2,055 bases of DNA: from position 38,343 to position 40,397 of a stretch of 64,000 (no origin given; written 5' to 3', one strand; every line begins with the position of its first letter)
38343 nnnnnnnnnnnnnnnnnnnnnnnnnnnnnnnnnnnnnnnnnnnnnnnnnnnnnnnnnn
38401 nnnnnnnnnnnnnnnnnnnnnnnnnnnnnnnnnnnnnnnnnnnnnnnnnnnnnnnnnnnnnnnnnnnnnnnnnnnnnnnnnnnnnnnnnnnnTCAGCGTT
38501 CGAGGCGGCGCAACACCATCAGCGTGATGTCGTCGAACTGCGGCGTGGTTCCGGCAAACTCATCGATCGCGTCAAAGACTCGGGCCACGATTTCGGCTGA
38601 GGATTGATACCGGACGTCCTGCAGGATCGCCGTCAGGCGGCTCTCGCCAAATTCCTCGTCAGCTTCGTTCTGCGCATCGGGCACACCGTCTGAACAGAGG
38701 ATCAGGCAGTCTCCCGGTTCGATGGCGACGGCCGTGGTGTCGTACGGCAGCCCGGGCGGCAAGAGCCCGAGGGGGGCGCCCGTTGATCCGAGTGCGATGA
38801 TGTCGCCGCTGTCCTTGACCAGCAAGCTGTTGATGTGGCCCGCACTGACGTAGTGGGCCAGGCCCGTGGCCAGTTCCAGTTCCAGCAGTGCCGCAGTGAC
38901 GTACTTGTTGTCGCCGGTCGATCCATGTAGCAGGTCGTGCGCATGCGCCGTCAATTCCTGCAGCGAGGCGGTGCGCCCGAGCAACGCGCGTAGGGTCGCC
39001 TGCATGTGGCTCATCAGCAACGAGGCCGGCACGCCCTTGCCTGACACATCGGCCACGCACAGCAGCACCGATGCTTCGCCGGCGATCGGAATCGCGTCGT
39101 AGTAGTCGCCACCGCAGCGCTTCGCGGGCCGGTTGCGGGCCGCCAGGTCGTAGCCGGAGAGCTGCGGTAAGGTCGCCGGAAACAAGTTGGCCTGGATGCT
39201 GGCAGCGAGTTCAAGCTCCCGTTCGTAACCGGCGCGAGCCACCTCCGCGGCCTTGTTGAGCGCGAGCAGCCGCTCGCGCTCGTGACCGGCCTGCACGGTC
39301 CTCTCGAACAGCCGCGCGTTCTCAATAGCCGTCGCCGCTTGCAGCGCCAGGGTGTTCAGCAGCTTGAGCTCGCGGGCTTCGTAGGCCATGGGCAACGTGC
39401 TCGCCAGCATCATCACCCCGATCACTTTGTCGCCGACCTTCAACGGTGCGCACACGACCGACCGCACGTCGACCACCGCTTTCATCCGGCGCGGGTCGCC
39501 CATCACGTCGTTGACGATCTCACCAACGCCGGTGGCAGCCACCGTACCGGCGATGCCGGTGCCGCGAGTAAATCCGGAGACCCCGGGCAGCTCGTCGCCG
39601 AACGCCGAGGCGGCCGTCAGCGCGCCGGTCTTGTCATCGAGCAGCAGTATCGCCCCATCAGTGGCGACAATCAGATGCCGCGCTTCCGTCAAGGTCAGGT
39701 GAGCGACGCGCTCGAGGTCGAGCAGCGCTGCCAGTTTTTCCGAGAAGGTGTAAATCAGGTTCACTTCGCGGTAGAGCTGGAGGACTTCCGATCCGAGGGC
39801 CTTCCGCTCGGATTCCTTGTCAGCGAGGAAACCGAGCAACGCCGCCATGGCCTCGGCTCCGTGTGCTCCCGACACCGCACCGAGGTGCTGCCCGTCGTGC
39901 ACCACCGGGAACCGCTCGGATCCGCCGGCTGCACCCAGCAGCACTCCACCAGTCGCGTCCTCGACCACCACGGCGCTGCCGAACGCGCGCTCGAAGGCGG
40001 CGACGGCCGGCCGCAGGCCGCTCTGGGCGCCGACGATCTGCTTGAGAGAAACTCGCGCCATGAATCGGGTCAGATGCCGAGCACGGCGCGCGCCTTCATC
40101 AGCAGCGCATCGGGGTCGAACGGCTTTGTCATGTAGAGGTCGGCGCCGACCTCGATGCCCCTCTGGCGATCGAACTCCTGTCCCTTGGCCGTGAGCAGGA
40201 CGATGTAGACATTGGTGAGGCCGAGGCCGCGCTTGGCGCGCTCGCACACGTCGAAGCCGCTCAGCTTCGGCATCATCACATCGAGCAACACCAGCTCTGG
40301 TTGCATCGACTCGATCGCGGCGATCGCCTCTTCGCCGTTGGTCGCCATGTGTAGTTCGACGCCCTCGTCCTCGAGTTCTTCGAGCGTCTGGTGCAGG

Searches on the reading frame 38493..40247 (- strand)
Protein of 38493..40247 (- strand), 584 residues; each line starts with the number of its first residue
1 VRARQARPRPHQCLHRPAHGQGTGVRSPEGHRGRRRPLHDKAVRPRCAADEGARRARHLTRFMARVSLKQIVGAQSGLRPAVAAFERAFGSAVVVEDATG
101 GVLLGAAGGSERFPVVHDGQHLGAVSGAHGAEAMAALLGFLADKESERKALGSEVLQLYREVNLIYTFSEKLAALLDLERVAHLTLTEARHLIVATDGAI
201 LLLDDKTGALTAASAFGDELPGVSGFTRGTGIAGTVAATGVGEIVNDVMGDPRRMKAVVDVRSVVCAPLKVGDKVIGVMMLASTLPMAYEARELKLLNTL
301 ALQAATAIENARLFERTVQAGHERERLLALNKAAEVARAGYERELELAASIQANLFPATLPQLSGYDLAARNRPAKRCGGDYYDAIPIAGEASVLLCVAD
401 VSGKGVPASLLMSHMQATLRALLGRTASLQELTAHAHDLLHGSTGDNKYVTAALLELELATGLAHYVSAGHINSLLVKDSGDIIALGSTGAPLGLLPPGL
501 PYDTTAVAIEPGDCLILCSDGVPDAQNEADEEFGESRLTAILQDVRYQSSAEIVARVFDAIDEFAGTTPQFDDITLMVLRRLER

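Call 56: search_protein_families(library=pfam, proteins=[window:38493-40247:-], max_evalue=0.00001)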
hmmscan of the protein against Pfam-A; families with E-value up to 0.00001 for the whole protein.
window:38493-40247:- (584 aa): 4 families
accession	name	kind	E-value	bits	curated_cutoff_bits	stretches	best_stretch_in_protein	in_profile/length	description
PF07228.17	SpoIIE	-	2.1e-44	152.2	25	1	392-581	3-191/192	Stage II sporulation protein E (SpoIIE)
PF13185.12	GAF_2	-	3.1e-17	63.5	28.6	1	177-309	3-136/136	GAF domain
PF13492.12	GAF_3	-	2.3e-15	57.6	27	1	185-310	9-129/129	GAF domain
PF01590.32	GAF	-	2.3e-14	54.5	22.4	1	177-308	1-133/133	GAF domain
